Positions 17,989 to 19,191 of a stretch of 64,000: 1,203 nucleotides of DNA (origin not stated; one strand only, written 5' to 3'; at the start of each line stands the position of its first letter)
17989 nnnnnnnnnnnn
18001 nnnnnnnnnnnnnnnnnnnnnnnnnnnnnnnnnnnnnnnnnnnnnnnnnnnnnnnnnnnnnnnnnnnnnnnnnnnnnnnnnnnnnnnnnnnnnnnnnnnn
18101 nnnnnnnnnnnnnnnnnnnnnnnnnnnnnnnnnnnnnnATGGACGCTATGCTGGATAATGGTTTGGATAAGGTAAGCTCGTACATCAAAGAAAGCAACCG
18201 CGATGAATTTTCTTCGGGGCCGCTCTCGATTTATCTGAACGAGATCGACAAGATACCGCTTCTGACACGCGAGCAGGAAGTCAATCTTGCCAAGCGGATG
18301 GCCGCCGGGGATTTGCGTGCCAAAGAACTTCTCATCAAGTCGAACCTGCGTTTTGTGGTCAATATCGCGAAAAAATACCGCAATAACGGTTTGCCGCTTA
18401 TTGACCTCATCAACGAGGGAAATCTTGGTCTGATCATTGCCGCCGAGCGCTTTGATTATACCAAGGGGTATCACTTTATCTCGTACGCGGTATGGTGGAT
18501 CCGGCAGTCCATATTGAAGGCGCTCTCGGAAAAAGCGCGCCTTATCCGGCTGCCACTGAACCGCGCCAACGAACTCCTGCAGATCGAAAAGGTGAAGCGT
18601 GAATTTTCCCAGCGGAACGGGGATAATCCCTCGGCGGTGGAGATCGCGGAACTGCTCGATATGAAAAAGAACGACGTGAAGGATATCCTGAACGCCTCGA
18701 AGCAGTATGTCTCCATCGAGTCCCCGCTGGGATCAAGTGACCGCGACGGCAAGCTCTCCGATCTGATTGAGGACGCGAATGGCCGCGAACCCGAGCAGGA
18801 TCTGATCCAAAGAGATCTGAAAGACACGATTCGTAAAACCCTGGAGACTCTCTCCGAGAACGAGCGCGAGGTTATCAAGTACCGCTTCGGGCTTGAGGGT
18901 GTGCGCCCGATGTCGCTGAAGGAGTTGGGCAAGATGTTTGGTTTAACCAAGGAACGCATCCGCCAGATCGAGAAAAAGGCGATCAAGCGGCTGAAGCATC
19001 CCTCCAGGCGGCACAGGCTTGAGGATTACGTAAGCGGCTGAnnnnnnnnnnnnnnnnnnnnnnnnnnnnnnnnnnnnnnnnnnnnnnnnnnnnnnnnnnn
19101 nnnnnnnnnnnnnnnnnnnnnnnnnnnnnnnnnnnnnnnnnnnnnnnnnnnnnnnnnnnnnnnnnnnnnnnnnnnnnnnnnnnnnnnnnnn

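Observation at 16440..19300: Contiguous sigma-54 activator, candidate -24/-12 promoter and RpoS-like sigma factor cassette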

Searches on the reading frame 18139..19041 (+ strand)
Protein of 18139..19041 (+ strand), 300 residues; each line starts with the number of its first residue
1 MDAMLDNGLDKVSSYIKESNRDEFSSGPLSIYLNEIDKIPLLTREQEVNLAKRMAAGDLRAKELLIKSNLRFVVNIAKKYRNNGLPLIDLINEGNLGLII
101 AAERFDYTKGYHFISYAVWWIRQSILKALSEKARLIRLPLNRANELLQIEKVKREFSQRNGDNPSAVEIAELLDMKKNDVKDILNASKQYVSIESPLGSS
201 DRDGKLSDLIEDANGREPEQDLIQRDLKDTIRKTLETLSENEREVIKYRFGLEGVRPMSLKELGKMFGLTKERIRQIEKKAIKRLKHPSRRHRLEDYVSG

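Call 4: search_protein_families(library=ncbifam, proteins=[window:18139-19041:+])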
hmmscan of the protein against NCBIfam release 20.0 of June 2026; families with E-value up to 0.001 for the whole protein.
window:18139-19041:+ (300 aa): 58 families (the best 25 are shown)
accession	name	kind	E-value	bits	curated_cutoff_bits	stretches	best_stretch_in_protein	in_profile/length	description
NF004208.0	PRK05658.1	equivalog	1.5e-90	305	555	2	60-298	392-629/631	RNA polymerase sigma factor RpoD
NF006666.0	PRK09210.1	equivalog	5.6e-85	285.9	572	1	27-298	99-369/370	RNA polymerase sigma factor RpoD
TIGR02394.1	rpoS_proteo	equivalog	1e-83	281.1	378.7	1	18-292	4-277/285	RNA polymerase sigma factor RpoS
NF041931.2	MzaA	equivalog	2.8e-82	277.7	800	1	60-299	475-715/726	MZA anti-phage system associated sigma-70 family RNA polymerase sigma factor MzaA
TIGR02997.1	Sig70-cyanoRpoD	subfamily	7.1e-82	275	384.5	1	60-286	74-298/298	RNA polymerase sigma factor, RpoD/SigA family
NF004207.0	PRK05657.1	equivalog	5.6e-81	272.4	394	1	18-290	47-318/329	RNA polymerase sigma factor RpoS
TIGR02393.1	RpoD_Cterm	equivalog_domain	1.3e-79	267.2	354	1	61-298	1-237/238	RNA polymerase sigma factor RpoD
NF005643.0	PRK07406.1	equivalog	4.1e-79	266.4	500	1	59-298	159-396/397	RNA polymerase sigma factor RpoD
NF005920.0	PRK07921.1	subfamily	4.8e-78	262.4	464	1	60-298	90-327/328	RNA polymerase sigma factor SigB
NF004561.0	PRK05901.1-3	equivalog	4.3e-77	260.4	582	1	59-298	298-536/537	RNA polymerase sigma factor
NF005785.0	PRK07598.1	equivalog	7.7e-77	258.8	554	1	55-298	170-411/415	RNA polymerase sigma factor SigC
NF004560.0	PRK05901.1-1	equivalog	4.1e-71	240.6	711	1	60-298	278-515/516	RNA polymerase sigma factor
NF004615.0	PRK05949.1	subfamily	1.1e-65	221.7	530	1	52-298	84-325/327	RNA polymerase sigma factor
NF005642.0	PRK07405.1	subfamily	1.7e-65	221.4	524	1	60-298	82-316/318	RNA polymerase sigma factor SigD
NF004565.0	PRK05901.2-3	equivalog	4.3e-63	213.8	484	1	41-298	231-499/501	RNA polymerase sigma factor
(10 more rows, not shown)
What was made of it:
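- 18139..19041 (+): Gene for a 300-aa sigma-70-family factor with regions 1.2, 2, 3 and 4 and no region 1.1. It is group-2-like in architecture. It scores below the NCBIfam cut-offs for both proteobacterial RpoS and the RpoD C-terminal model (call 4).
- On Proteobacterial RpoS (TIGR02394): 281.1 bits against a cut-off of 378.7 (call 4).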

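Call 8: search_protein_families(library=pfam, proteins=[window:18139-19041:+])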
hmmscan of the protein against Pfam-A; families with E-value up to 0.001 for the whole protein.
window:18139-19041:+ (300 aa): 4 families
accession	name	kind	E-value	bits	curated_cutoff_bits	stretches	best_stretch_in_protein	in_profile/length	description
PF04545.22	Sigma70_r4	-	7e-19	67.5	24.1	1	235-287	2-50/50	Sigma-70, region 4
PF04542.20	Sigma70_r2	-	7.7e-18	64.5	24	1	65-134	1-70/71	Sigma-70 region 2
PF04539.22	Sigma70_r3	-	2.6e-17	63.1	25.3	1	146-220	3-76/78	Sigma-70 region 3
PF00140.25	Sigma70_r1_2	-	8e-14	51.8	22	1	28-58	2-32/34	Sigma-70 factor, region 1.2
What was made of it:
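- Closest known: Sigma-54-to-FliA flagellar cascades. Different: Here it is an RpoD-like factor with regions 1.2 to 4 (call 8), and FliA models score far lower (call 4).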

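Call 11: find_encoding_contigs(protein=window:18139-19041:+, flank=10000, max_places=6)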
Protein window:18139-19041:+ (300 aa): 1 contig read that carries it; 1 place shown.
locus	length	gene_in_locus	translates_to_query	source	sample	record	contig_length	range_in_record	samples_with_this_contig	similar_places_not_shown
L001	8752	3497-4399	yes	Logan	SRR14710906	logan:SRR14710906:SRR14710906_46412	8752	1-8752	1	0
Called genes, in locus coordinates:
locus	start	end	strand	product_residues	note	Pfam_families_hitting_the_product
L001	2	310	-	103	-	?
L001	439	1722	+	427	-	PF13177:DNA_pol3_delta2, PF13191:AAA_16 (faint), PF13177:DNA_pol3_delta2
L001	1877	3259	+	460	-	PF00072:Response_reg, PF00158:Sigma54_activat, PF13191:AAA_16 (faint), PF14532:Sigma54_activ_2, PF07728:AAA_5 (weak), PF25601:AAA_lid_14, PF02954:HTH_8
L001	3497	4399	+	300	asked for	PF00140:Sigma70_r1_2, PF04542:Sigma70_r2, PF04539:Sigma70_r3, PF04545:Sigma70_r4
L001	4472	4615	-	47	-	-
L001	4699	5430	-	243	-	PF00149:Metallophos, PF12850:Metallophos_2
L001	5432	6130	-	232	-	PF01066:CDP-OH_P_transf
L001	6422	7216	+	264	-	PF04909:Amidohydro_2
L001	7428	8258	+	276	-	PF14338:Mrr_N, PF10356:RRG7 (faint), PF04471:Mrr_cat, PF22722:NA-iREase1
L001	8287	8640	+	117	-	PF07883:Cupin_2 (weak)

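Call 12: find_homologous_proteins(query=window:18139-19041:+, max_evalue=1e-30)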
Query window:18139-19041:+ (300 aa): 7998 proteins with E <= 1e-30 among 8000 candidates; the best 120 are listed.
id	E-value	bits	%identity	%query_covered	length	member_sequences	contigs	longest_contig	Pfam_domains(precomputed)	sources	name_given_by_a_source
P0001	1.8e-187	640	100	100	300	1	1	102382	PF04545.23,PF00140.26,PF04542.21,PF04539.23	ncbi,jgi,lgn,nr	ncbi:MAG: RNA polymerase sigma factor RpoD/SigA [Spirochaetota bacterium]|jgi:RNA polymerase primary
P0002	3.5e-186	636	99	100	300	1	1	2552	PF04545.23,PF00140.26,PF04542.21,PF04539.23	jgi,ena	-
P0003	1.2e-185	634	99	100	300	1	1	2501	PF04545.23,PF00140.26,PF04542.21,PF04539.23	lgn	-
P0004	2.3e-185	633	98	100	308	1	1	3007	PF04545.23,PF00140.26,PF04542.21,PF04539.23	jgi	jgi:RNA polymerase primary sigma factor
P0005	8.7e-181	618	96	100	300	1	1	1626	PF04545.23,PF00140.26,PF04542.21,PF04539.23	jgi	jgi:RNA polymerase primary sigma factor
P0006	4.5e-180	615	95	100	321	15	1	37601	PF04545.23,PF00140.26,PF04542.21,PF04539.23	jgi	-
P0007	3.7e-179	612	96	99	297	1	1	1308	PF04545.23,PF00140.26,PF04542.21,PF04539.23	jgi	-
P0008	6.2e-179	612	95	99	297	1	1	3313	PF04545.23,PF00140.26,PF04542.21,PF04539.23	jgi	jgi:RNA polymerase primary sigma factor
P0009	7.0e-179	612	94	100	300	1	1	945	PF04545.23,PF00140.26,PF04542.21,PF04539.23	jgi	-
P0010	1.4e-177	607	95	99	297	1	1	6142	PF04545.23,PF00140.26,PF04542.21,PF04539.23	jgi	jgi:RNA polymerase primary sigma factor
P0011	1.4e-159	548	88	96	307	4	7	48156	PF04545.23,PF00140.26,PF04542.21,PF04539.23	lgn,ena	-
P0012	1.2e-152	526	84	96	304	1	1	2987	PF04545.23,PF00140.26,PF04542.21,PF04539.23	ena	-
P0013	2.9e-152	524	84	96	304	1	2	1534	PF04545.23,PF00140.26,PF04542.21,PF04539.23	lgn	-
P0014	7.5e-152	523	84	96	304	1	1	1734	PF04545.23,PF00140.26,PF04542.21,PF04539.23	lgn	-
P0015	2.0e-151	522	84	96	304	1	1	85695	PF04545.23,PF00140.26,PF04542.21,PF04539.23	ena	-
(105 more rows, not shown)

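Call 15: find_related_loci(query=A1, collection=genome_contigs, flank=6000)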
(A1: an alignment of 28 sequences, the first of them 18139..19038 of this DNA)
Query A1 (300 aa) in genome_contigs; peptide patterns used: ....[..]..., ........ (x = any residue, [..] = any of these).
599 stretches matched a pattern (row limit reached: there are more); 567 encode a relative of the query (tblastn E <= 1e-3); the best 80 are kept; 80 distinct loci.
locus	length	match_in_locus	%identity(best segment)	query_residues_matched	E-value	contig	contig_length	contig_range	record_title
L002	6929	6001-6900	94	1-300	0e+0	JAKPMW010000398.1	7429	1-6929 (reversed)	MAG: Spirochaetota bacterium isolate JPAS_metabat.36 k141_28152, whole genome shotgun sequence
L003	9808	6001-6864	88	11-298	4e-169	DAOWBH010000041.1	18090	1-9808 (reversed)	MAG TPA_asm: Spirochaetota bacterium isolate CSMAG_1856 CSMAG_1856_k141_6016534_length_18090_cov_15.2446, whole genome s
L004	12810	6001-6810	64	29-298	3e-111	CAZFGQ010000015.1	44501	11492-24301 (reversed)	MAG TPA_asm: uncultured Spirochaetota bacterium isolate binchicken_co19_489 genome assembly, contig: NODE_990_length_445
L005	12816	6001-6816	63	27-298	1e-108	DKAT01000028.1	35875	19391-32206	MAG TPA_asm: Spirochaetia bacterium UBA6919 UBA6919_contig_126540, whole genome shotgun sequence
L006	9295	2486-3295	62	29-298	8e-108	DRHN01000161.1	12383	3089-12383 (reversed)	MAG TPA_asm: Spirochaetes bacterium isolate HyVt-370 HyVt-370_k145_292596, whole genome shotgun sequence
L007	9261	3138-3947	63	29-298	7e-108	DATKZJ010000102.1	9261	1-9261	MAG TPA_asm: Spirochaetota bacterium isolate SMAG_U14242 k141_3424881, whole genome shotgun sequence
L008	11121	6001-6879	60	10-300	4e-107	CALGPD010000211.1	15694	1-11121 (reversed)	MAG TPA_asm: uncultured Spirochaetia bacterium isolate ERR1995158_bin.62_CONCOCT_v1.1_MAG genome assembly, contig: ERZ16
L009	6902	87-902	62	27-298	4e-107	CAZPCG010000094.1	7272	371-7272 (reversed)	MAG TPA_asm: uncultured Spirochaetota bacterium isolate binchicken_co395_73 genome assembly, contig: NODE_4575_length_72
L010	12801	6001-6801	63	32-298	2e-106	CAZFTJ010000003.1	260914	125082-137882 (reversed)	MAG TPA_asm: uncultured Spirochaetota bacterium isolate binchicken_co178_263 genome assembly, contig: NODE_67_length_260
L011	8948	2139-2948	62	29-298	4e-106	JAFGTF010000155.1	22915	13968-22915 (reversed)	MAG: Spirochaetes bacterium isolate Zod_Metabat.958 k87_14976192, whole genome shotgun sequence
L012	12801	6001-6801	63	32-298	5e-106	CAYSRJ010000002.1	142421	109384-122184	MAG TPA_asm: uncultured Spirochaetota bacterium isolate binchicken_co94_333 genome assembly, contig: NODE_57_length_1424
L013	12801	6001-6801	63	32-298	6e-106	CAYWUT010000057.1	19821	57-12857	MAG TPA_asm: uncultured Spirochaetota bacterium isolate binchicken_co334_240 genome assembly, contig: NODE_4688_length_1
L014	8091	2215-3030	60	26-297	1e-105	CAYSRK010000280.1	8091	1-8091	MAG TPA_asm: uncultured Spirochaetales bacterium isolate SRP067234_co1_227 genome assembly, contig: k99_677947, whole ge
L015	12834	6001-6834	58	18-298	3e-105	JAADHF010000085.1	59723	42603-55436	MAG: Spirochaetota bacterium isolate M_MetaBat.164 contig-127_379, whole genome shotgun sequence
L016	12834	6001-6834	58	18-298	4e-105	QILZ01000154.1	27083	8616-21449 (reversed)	MAG: Spirochaetales bacterium isolate SZUA-6 Ga0063293_10001002, whole genome shotgun sequence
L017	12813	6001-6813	59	29-299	3e-104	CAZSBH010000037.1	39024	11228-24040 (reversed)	MAG TPA_asm: uncultured Spirochaetaceae bacterium isolate SRP214966_co2_439 genome assembly, contig: NODE_1113_length_39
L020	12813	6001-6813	59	29-299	1e-103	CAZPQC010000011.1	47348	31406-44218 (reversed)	MAG TPA_asm: uncultured Spirochaetaceae bacterium isolate binchicken_co34_125 genome assembly, contig: NODE_966_length_4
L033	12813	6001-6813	56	29-299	2e-101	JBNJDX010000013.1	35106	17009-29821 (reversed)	MAG: Spirochaetota bacterium isolate Y23_30dBSe4.bin.165 NODE_593_length_35106_cov_15.234839, whole genome shotgun seque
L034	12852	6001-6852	57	16-299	2e-101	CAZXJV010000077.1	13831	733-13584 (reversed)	MAG TPA_asm: uncultured Treponema sp. isolate SRP241326_co1_322 genome assembly, contig: NODE_6136_length_13831_cov_5.46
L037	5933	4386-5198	58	29-299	5e-101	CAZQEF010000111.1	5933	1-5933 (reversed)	MAG TPA_asm: uncultured Treponema sp. isolate SRP192927_co6_110 genome assembly, contig: NODE_36987_length_5933_cov_3.29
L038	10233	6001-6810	58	29-298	3e-101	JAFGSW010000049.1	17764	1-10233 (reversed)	MAG: Spirochaetales bacterium isolate Zod_Metabat.934 k87_7317021, whole genome shotgun sequence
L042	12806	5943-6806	56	14-299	3e-101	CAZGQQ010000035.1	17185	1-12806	MAG TPA_asm: uncultured Treponema sp. isolate SRP192927_co6_671 genome assembly, contig: NODE_7529_length_17185_cov_15.4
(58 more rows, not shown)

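Call 41: predict_structure(alignment_id=A1)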
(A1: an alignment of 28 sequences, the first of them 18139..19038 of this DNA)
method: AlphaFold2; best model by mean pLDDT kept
length: 300 residues; sequences in the alignment: 28
mean_pLDDT: 68.2   pTM: 0.40
mean pLDDT of the five models: 68.2, 68.2, 67.2, 65.9, 65.7
residues with pLDDT >= 90: 21; 70-90: 163; 50-70: 35; < 50: 81
segments of 3 or more residues with pLDDT < 50: 1-26, 133-138, 189-225, 287-297
pLDDT, mean of each block of 10 residues (from residue 1): 38 38 48 79 87 89 89 87 76 89 85 88 84 47 71 77 78 79 62 31 32 33 50 73 84 81 86 85 56 46
secondary structure, 60 per line:
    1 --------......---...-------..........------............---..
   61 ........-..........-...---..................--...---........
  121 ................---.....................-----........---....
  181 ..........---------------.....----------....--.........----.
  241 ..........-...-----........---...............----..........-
elements in order: H9-14 H28-37 H44-55 H59-68 H70-79 H87-104 H113-136 H140-160 H166-173 H177-190 H206-210 H221-224 H227-235 H240-250 H260-267 H271-285 H290-299

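Call 45: search_solved_structures(query=window:18139-19038:+, max_evalue=1e-20)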
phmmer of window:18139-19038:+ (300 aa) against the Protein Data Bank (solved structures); distinct sequences matched with E-value up to 1e-20: 61 (the best 60 are shown).
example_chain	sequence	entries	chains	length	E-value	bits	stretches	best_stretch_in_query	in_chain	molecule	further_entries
7l7b_F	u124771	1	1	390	1.1e-72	248.4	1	27-298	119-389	RNA polymerase sigma factor SigA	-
8x6f_E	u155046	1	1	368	5.3e-72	246.1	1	27-298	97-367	RNA polymerase sigma factor SigA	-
7ckq_F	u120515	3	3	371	1.9e-70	241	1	27-298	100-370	RNA polymerase sigma factor SigA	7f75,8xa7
8k60_F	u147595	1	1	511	2.4e-68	234.1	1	41-298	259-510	RNA polymerase principal sigma factor HrdB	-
7vpz_F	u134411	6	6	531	2.7e-68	234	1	41-298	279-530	RNA polymerase principal sigma factor HrdB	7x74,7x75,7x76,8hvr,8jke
7vpd_F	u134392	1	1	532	2.7e-68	234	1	41-298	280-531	RNA polymerase sigma factor SigA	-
8dy7_F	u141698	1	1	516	2.9e-68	233.9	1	41-298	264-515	RNA polymerase sigma factor SigA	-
8dy9_F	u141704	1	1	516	2.9e-68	233.9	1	41-298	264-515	RNA polymerase sigma factor SigA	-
5tw1_F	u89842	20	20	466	2.6e-64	220.9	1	56-298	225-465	RNA polymerase sigma factor SigA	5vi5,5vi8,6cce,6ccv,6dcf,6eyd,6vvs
7xya_F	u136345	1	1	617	2.8e-64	220.8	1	44-298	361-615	RNA polymerase sigma factor RpoD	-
7pp4_f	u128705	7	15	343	3.3e-64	220.6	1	50-299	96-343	RNA polymerase sigma factor SigB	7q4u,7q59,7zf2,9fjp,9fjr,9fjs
8gzg_F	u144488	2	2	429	4.1e-64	220.3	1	52-298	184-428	RNA polymerase sigma factor SigA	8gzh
6bzo_F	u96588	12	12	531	8.7e-64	219.2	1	57-298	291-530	RNA polymerase sigma factor SigA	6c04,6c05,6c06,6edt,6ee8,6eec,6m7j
5uh5_F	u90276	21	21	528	8.8e-64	219.2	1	57-298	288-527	RNA polymerase sigma factor SigA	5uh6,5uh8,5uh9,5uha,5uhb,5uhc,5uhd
7kif_F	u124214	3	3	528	8.8e-64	219.2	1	57-298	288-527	RNA polymerase sigma factor SigA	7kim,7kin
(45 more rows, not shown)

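Call 48: search_protein_families(library=pfam, proteins=[L002:3001-4203:+, L033:126-1286:+, L038:5090-5767:+, L020:2175-4640:+, L017:7038-9710:+])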
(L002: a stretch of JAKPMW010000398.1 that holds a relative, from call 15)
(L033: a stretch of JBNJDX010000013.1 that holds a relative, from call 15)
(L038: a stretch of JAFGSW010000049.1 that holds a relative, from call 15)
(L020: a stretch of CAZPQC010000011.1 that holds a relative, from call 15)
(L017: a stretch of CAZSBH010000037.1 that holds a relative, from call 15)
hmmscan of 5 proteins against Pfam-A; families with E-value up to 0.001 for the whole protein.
L002:3001-4203:+ (400 aa): 8 families
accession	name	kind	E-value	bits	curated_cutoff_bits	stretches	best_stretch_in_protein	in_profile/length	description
PF02518.31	HATPase_c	-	3.9e-27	95.3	26.4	1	273-376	2-109/111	Histidine kinase-, DNA gyrase B-, and HSP90-like ATPase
PF08448.16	PAS_4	-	2.6e-11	44.2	23.1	1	40-144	1-109/110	PAS fold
PF00512.31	HisKA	-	2e-09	37.8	26.9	1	159-224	2-60/66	His Kinase A (phospho-acceptor) domain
PF00989.32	PAS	-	3.5e-08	33.9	22.6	1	36-140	3-113/113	PAS fold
PF13188.13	PAS_8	-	4.4e-06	26.8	21.8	1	35-86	2-53/65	PAS domain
PF13426.13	PAS_9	-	2.2e-05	25.1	27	1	45-141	2-102/103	PAS domain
PF14501.12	HATPase_c_5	-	0.00015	22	22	1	280-362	9-90/102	GHKL domain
PF13589.12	HATPase_c_3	-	0.00056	20.4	25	0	278-336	4-60/137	Histidine kinase-, DNA gyrase B-, and HSP90-like ATPase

L033:126-1286:+ (386 aa): 6 families
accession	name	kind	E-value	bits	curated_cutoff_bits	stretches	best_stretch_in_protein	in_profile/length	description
PF02518.31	HATPase_c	-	8.2e-28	97.5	26.4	1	270-374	2-110/111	Histidine kinase-, DNA gyrase B-, and HSP90-like ATPase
PF00512.31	HisKA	-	6.4e-13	49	26.9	1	157-221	2-60/66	His Kinase A (phospho-acceptor) domain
PF13426.13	PAS_9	-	2.1e-05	25.2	27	1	43-140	2-103/103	PAS domain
PF13589.12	HATPase_c_3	-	4.1e-05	24.1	25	1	274-327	3-55/137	Histidine kinase-, DNA gyrase B-, and HSP90-like ATPase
PF14501.12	HATPase_c_5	-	7.5e-05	23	22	1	276-363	8-94/102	GHKL domain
PF08448.16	PAS_4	-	0.00022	21.9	23.1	1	38-142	1-109/110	PAS fold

L038:5090-5767:+ (225 aa): 0 families

L020:2175-4640:+ (821 aa): 4 families
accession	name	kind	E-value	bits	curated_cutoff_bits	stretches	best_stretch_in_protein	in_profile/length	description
PF13307.12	Helicase_C_2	-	9.7e-45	153.1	25.3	1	630-791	3-169/170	Helicase C-terminal domain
PF00270.35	DEAD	-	3.7e-09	37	26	1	160-210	12-64/167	DEAD/DEAH box helicase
PF04002.20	RadC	-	1e-05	25.9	22.1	1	65-89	68-92/121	RadC-like JAB domain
PF00271.37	Helicase_C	-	2.3e-05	25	23.5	1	633-719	12-96/110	Helicase conserved C-terminal domain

L017:7038-9710:+ (890 aa): 3 families
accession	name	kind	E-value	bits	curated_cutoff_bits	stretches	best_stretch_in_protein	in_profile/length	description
PF02896.24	PEP-utilizers_C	-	4.4e-79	266.1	22.8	1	549-883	20-291/293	PEP-utilising enzyme, PEP-binding domain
PF01326.24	PPDK_N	-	1.2e-52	179.6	27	3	68-300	77-223/328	Pyruvate phosphate dikinase, AMP/ATP-binding domain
PF00391.29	PEP-utilizers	-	5.3e-24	84.1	23.1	1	429-507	4-72/72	PEP-utilising enzyme, mobile domain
